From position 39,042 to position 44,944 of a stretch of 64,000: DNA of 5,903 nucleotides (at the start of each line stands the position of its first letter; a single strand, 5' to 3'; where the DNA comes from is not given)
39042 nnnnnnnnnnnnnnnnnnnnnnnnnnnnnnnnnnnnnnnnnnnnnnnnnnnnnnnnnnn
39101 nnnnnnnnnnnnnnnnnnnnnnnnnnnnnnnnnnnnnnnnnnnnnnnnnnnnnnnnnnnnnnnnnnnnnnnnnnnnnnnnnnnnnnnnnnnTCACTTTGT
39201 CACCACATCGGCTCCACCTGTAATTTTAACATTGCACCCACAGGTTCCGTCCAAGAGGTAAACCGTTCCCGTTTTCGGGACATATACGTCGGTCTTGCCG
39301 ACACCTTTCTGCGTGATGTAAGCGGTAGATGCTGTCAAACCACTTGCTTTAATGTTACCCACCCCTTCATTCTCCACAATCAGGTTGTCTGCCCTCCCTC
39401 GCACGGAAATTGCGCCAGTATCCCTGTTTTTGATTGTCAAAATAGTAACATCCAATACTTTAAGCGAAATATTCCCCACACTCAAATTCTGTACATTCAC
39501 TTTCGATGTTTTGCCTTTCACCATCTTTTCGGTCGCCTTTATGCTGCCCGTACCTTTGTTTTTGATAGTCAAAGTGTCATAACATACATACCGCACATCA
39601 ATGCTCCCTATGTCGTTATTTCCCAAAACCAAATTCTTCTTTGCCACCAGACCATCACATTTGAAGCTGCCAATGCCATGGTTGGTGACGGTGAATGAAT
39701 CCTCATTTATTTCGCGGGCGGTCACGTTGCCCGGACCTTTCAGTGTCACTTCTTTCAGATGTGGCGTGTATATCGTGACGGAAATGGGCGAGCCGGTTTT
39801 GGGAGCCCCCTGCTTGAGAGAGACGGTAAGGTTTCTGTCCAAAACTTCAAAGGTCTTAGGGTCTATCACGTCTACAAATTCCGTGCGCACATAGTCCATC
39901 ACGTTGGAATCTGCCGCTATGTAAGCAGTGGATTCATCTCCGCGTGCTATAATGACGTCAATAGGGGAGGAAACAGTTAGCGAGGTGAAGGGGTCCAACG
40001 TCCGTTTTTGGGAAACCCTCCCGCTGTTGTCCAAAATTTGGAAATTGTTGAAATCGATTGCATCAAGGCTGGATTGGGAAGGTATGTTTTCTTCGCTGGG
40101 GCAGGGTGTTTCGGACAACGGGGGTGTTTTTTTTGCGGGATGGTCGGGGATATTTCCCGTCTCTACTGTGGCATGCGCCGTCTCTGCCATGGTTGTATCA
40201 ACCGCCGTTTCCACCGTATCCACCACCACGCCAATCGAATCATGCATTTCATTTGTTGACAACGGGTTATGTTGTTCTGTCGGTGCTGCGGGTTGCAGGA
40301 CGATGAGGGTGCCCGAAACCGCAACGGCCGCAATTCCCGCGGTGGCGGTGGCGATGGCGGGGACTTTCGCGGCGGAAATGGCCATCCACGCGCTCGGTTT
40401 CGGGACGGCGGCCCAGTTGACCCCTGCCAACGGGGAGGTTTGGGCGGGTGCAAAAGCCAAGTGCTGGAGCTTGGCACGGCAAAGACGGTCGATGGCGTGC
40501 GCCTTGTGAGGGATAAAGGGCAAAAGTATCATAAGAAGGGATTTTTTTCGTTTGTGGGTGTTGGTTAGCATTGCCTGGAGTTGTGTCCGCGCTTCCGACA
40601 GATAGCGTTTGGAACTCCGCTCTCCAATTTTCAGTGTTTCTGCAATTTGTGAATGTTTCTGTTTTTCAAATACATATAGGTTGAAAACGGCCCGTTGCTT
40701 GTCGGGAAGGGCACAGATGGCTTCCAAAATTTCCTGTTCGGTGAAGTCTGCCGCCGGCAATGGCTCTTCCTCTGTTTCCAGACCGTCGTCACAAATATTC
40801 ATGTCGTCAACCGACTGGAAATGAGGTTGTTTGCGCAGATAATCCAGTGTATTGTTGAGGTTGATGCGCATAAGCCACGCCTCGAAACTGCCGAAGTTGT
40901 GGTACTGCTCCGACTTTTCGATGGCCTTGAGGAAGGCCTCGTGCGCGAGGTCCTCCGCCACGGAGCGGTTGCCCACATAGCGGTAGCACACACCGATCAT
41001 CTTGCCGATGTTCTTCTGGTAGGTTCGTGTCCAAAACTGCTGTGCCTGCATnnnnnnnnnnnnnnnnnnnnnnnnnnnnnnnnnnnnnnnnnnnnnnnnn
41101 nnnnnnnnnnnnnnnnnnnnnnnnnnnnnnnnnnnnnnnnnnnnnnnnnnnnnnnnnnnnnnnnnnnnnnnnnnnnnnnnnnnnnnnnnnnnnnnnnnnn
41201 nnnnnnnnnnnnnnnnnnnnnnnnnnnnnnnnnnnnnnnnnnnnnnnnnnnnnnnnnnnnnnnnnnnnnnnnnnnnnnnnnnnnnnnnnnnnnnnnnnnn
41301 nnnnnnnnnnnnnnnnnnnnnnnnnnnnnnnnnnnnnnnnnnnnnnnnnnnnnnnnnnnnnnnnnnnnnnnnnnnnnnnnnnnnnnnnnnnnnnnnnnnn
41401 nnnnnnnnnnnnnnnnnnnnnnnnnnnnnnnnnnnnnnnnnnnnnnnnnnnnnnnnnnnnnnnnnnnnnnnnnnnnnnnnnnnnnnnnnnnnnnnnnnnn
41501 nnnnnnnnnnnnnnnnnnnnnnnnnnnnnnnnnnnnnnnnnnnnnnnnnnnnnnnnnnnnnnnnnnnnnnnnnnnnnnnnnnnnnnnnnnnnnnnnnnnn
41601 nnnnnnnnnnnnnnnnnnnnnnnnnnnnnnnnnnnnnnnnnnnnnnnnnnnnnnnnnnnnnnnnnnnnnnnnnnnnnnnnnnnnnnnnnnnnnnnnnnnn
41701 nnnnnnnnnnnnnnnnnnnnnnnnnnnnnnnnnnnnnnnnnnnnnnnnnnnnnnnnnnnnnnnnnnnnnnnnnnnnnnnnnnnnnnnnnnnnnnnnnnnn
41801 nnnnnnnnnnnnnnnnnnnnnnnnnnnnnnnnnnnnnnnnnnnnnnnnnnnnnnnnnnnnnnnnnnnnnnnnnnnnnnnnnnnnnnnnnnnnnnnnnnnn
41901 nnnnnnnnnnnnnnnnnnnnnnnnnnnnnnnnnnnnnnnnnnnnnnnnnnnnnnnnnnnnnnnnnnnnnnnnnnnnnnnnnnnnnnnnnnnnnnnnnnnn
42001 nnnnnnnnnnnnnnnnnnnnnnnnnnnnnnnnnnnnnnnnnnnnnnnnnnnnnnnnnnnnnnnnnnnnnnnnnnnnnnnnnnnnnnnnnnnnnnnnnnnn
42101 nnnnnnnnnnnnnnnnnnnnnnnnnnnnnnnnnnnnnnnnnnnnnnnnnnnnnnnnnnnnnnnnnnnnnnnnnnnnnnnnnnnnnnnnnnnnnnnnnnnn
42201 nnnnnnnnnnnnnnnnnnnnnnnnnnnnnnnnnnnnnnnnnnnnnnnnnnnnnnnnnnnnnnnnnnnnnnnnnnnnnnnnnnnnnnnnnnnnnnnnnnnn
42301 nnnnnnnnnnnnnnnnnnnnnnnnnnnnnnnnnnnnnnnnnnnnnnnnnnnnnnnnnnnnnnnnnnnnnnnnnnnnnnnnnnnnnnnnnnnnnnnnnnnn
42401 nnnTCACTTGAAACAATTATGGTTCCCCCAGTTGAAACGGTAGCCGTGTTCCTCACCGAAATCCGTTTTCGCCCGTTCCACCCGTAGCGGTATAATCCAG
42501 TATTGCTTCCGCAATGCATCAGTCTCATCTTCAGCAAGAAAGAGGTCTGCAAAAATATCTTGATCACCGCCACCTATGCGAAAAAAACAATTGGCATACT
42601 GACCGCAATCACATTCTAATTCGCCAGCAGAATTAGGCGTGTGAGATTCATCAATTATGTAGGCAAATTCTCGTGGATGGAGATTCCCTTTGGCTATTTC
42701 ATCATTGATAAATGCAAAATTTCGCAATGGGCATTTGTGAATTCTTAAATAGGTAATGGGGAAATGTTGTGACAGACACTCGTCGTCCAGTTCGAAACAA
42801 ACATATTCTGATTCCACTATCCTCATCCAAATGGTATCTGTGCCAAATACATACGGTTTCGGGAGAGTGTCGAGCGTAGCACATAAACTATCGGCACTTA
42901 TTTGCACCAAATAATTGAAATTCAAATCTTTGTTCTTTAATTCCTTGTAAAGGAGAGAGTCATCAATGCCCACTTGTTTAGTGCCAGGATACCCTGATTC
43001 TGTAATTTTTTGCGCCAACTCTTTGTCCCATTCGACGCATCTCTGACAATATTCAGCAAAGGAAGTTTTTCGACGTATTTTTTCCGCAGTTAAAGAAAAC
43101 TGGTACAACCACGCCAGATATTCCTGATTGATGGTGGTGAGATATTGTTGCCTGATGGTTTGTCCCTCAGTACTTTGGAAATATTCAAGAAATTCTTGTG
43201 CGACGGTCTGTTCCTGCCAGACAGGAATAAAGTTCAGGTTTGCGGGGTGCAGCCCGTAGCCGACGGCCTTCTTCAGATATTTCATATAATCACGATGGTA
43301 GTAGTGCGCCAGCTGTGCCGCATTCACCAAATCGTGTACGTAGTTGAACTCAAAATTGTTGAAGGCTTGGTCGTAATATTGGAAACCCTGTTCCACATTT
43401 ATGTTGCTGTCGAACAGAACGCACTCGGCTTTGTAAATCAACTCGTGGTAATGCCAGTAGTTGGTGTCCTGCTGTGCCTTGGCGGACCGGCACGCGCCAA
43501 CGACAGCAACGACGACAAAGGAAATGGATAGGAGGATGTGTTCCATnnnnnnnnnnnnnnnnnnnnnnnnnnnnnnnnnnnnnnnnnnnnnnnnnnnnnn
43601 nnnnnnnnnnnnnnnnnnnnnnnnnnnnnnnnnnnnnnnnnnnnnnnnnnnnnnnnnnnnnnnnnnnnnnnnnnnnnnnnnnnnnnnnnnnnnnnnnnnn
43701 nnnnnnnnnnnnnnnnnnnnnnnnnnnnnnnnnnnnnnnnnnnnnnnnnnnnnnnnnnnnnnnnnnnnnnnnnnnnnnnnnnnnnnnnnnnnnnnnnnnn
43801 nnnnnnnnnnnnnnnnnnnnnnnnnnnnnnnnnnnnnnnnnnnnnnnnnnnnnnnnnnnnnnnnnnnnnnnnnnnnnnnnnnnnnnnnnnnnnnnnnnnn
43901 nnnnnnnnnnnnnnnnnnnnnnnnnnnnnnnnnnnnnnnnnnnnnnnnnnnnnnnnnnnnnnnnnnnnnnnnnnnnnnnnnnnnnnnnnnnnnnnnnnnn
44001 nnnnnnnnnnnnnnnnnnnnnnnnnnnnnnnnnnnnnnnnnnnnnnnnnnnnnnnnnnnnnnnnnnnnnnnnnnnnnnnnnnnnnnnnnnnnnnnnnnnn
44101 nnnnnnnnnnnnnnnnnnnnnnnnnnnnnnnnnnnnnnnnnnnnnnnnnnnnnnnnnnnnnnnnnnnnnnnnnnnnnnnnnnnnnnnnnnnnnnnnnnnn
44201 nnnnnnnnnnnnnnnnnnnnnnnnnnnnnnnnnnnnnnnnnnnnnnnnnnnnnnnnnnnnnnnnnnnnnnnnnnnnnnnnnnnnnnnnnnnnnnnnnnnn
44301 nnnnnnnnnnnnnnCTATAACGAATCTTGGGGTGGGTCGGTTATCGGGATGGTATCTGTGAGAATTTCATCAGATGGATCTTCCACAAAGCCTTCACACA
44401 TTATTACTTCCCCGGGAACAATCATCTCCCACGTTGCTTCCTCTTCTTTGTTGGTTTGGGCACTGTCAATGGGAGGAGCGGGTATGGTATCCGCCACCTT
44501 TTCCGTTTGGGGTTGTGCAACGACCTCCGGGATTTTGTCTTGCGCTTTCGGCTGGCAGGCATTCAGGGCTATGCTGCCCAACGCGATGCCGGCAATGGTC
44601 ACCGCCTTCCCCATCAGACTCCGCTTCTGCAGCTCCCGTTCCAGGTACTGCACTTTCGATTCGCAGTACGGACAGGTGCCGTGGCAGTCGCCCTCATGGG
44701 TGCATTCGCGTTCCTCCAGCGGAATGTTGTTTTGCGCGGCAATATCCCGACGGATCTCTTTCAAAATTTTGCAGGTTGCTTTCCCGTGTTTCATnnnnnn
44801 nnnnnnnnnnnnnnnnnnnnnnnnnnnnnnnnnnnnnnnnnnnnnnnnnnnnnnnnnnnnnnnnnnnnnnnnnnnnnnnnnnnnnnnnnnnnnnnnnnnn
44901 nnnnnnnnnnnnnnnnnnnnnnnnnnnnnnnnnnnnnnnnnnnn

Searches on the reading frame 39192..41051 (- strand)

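Call 7: search_protein_families(library=ncbifam, proteins=[window:39192-41051:-], max_evalue=0.01)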
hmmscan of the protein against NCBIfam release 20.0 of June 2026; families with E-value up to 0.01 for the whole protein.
window:39192-41051:- (619 aa): 78 families (the best 25 are shown)
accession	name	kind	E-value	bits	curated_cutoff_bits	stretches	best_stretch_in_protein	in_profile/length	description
TIGR02985.1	Sig70_bacteroi1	subfamily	7.8e-24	84.7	126.4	1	7-161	3-161/162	RNA polymerase sigma-70 factor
NF058625.1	sigma_PG0214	equivalog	1.4e-21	76.9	130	1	1-169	1-168/170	GFO_1088 family ECF-type sigma factor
NF006930.0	PRK09415.1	subfamily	1.4e-20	73.9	198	1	17-164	28-177/179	RNA polymerase factor sigma C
NF004113.0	PRK05602.1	equivalog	5e-19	68.7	208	1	12-169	52-208/211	RNA polymerase sigma factor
TIGR02937.1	sigma70-ECF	superfamily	6.1e-19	68.3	42.9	1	11-161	7-164/165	sigma-70 family RNA polymerase sigma factor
TIGR02950.1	SigM_subfam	subfamily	2.8e-16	59.8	147.95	1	15-162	10-158/159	RNA polymerase sigma factor, SigM family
NF009166.1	PRK12513.1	equivalog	3.1e-16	59.6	206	1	23-165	40-189/193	RNA polymerase sigma factor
NF007223.0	PRK09641.1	equivalog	3.9e-16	59.5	209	1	17-162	30-184/187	RNA polymerase sigma factor SigW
NF053879.1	RNAPolSigSigVBac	equivalog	4.2e-15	55.8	190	1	14-164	13-157/160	RNA polymerase sigma factor SigV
TIGR02948.1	SigW_bacill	equivalog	4.7e-15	56.1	243.1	1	17-161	30-183/187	RNA polymerase sigma factor SigW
TIGR02983.1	SigE-fam_strep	subfamily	2.3e-14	53.6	141.55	1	5-163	6-159/162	SigE family RNA polymerase sigma factor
NF007216.0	PRK09638.1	equivalog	5.9e-14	52.2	194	1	12-158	25-170/180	RNA polymerase sigma factor SigY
TIGR02952.1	Sig70_famx2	equivalog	1.1e-13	51.4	206.45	1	11-161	20-169/170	ECF subfamily RNA polymerase sigma factor, BldN family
TIGR02954.1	Sig70_famx3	hypoth_equivalog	1.8e-13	50.6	188.5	1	12-164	23-169/170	RNA polymerase sigma-70 factor, TIGR02954 family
NF006089.0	PRK08241.1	subfamily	3.3e-13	49.4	240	1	15-164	32-206/343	RNA polymerase subunit sigma-70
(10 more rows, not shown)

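Call 8: search_protein_families(library=pfam, proteins=[window:39192-41051:-], max_evalue=0.01)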
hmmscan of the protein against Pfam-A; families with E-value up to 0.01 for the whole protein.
window:39192-41051:- (619 aa): 4 families
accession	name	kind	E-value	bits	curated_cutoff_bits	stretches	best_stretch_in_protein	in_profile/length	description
PF10988.14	DUF2807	-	9.1e-23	81.4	24.2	2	354-511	1-144/181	Putative auto-transporter adhesin, head GIN domain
PF04542.20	Sigma70_r2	-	9.2e-14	51.4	24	1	11-75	2-68/71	Sigma-70 region 2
PF08281.18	Sigma70_r4_2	-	8.4e-11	41.8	25.7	1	106-158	2-54/54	Sigma-70, region 4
PF04545.22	Sigma70_r4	-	0.00075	19.4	24.1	1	114-159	4-49/50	Sigma-70, region 4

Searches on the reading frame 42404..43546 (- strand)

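Call 7: search_protein_families(library=ncbifam, proteins=[window:42404-43546:-], max_evalue=0.01)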
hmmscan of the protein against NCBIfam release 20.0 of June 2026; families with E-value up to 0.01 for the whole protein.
window:42404-43546:- (380 aa): 1 family
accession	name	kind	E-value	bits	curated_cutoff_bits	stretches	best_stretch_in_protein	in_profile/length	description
NF000387.2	blaOXA-48_like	exception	0.0056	16.2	580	1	3-57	3-57/265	OXA-48 family class D beta-lactamase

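Call 8: search_protein_families(library=pfam, proteins=[window:42404-43546:-], max_evalue=0.01)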
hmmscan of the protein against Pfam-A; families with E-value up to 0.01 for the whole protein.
window:42404-43546:- (380 aa): 0 families

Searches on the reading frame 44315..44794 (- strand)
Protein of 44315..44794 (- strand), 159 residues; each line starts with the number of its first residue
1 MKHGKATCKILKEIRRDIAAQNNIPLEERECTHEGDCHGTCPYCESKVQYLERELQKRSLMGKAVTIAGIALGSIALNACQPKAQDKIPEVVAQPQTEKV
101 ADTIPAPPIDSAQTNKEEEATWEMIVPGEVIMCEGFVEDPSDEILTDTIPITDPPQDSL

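Call 7: search_protein_families(library=ncbifam, proteins=[window:44315-44794:-], max_evalue=0.01)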
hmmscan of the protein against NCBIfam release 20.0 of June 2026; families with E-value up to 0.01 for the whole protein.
window:44315-44794:- (159 aa): 0 families

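Call 8: search_protein_families(library=pfam, proteins=[window:44315-44794:-], max_evalue=0.01)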
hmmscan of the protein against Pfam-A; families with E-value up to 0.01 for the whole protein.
window:44315-44794:- (159 aa): 0 families
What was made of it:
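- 44315..44794 (-): Cys-rich single-pass membrane protein gene (159 aa), first gene of the minus-strand operon. Its N-terminal domain is the one found fused to TonB_C in homologs. It has no Pfam or NCBIfam hit (calls 7, 8).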

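Call 56: find_homologous_proteins(query=window:44315-44794:-, max_evalue=0.001)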
Query window:44315-44794:- (159 aa): 153 proteins with E <= 0.001 among 182 candidates; the best 120 are listed.
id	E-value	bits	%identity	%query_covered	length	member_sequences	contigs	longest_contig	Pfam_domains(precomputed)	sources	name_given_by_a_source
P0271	3.1e-97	341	98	100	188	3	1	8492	-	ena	-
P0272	2.8e-96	338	97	100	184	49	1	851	-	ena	-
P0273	3.4e-43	165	56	99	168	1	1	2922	-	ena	-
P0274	1.1e-35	141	48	99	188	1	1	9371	-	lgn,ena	-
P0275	7.9e-35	138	49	99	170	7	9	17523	-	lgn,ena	-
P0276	8.3e-34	135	58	70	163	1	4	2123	-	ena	-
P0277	8.7e-34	135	63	66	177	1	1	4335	-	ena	-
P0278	1.1e-33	134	74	51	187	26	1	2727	-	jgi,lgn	jgi:hypothetical protein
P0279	2.0e-33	134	57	70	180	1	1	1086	-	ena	-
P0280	8.7e-33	132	58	66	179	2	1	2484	-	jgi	-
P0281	1.2e-32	131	59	66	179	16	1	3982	-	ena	-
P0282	1.2e-32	131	51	82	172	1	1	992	-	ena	-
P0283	1.5e-32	131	73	51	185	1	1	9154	-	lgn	-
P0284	2.2e-32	130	73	51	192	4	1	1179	-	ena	-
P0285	2.4e-32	130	52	81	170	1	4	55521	-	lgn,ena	-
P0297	5.3e-31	126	59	67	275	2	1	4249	PF03544.20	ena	-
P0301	6.9e-31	125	58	67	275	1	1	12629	PF03544.20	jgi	-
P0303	8.2e-31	125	57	67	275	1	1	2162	PF03544.20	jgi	jgi:TonB family protein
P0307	8.5e-31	125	57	67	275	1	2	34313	PF03544.20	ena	-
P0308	1.0e-30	125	50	76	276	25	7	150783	PF03544.20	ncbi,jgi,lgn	jgi:TonB family protein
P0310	1.2e-30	125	68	51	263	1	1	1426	PF03544.20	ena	-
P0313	1.6e-30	124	56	67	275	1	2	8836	PF03544.20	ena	-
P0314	1.8e-30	124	57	67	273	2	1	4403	PF03544.20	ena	-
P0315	1.9e-30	124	68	51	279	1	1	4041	PF03544.20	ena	-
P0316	2.1e-30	124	68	51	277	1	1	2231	PF03544.20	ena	-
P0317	2.1e-30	124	57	67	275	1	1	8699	PF03544.20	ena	-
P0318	2.3e-30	124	57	67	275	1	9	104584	PF03544.20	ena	-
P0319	2.3e-30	124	68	51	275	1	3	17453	PF03544.20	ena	-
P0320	2.3e-30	124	68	51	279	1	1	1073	PF03544.20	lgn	-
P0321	2.3e-30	124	57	67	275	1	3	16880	PF03544.20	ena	-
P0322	2.5e-30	124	68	51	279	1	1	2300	PF03544.20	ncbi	-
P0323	2.5e-30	124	56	67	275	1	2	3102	PF03544.20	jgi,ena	-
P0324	2.5e-30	124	68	51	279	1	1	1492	PF03544.20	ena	-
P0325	2.6e-30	123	69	51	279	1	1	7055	PF03544.20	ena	-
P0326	2.7e-30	123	68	51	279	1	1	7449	PF03544.20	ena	-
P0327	2.7e-30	123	68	51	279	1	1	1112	PF03544.20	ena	-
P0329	3.0e-30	123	56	67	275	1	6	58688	PF03544.20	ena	-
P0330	3.0e-30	123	68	51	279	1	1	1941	PF03544.20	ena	-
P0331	3.1e-30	123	68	51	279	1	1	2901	PF03544.20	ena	-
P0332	3.1e-30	123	68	51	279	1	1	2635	PF03544.20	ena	-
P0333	3.2e-30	123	68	51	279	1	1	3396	PF03544.20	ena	-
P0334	3.3e-30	123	67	51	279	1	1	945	PF03544.20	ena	-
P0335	3.3e-30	123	67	51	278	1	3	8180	PF03544.20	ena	-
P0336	3.5e-30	123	51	76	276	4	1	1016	PF03544.20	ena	-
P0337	3.6e-30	123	67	51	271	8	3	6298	PF03544.20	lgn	-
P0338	3.7e-30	123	67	51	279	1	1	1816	PF03544.20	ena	-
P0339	4.2e-30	123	68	51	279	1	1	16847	PF03544.20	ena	-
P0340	4.4e-30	123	56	67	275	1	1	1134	PF03544.20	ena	-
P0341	4.5e-30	123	69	51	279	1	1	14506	PF03544.20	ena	-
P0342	4.6e-30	123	67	51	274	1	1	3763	PF03544.20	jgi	jgi:TonB family protein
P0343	4.6e-30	123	50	76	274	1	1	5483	PF03544.20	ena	-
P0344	5.7e-30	122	67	51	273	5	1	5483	PF03544.20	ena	-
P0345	6.1e-30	122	67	51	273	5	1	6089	PF03544.20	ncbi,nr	ncbi:MAG: TonB family protein [Bacteroidales bacterium]|nr:TonB family protein [Bacteroidales bacter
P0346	6.2e-30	122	68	51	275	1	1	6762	PF03544.20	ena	-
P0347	6.4e-30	122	68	51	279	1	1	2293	PF03544.20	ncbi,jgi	jgi:TonB family protein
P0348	6.5e-30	122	68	51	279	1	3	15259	PF03544.20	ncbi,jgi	jgi:TonB family protein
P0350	7.8e-30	122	68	51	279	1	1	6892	PF03544.20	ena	-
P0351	8.4e-30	122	68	51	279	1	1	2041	PF03544.20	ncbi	-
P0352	8.4e-30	122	68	51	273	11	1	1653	PF03544.20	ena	-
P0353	8.6e-30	122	68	51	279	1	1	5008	PF03544.20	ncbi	-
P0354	9.5e-30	122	69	51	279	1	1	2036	PF03544.20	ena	-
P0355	1.0e-29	122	55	67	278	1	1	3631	PF03544.20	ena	-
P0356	1.0e-29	122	68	51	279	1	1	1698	PF03544.20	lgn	-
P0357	1.0e-29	122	67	51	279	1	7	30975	PF03544.20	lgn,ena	-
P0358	1.0e-29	122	65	51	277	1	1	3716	PF03544.20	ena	-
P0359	1.3e-29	121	65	51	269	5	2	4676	PF03544.20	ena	-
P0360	1.6e-29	121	68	51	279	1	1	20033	PF03544.20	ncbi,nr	ncbi:MAG: energy transducer TonB [Bacteroidales bacterium]|nr:energy transducer TonB [Bacteroidales 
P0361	1.6e-29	121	68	51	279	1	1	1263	PF03544.20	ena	-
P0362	1.6e-29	121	49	76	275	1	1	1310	PF03544.20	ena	-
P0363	1.6e-29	121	55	67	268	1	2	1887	PF03544.20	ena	-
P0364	1.7e-29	121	55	67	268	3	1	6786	PF03544.20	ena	-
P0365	2.2e-29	121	68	51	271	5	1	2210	PF03544.20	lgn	-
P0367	2.3e-29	120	69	51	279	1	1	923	PF03544.20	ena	-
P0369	4.0e-29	120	55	67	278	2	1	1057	PF03544.20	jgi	-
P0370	4.1e-29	120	55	67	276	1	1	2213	PF03544.20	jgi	-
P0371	4.2e-29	120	55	67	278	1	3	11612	PF03544.20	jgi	-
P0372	4.3e-29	120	55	67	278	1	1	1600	PF03544.20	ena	-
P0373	5.5e-29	119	56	67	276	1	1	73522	PF03544.20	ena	-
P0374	6.2e-29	119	55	67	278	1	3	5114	PF03544.20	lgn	-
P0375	6.3e-29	119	65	51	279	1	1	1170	PF03544.20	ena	-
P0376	8.4e-29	119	67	51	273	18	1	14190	PF03544.20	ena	-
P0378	1.2e-28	118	67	51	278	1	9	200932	PF03544.20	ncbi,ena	-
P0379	1.5e-28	118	55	67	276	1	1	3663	PF03544.20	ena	-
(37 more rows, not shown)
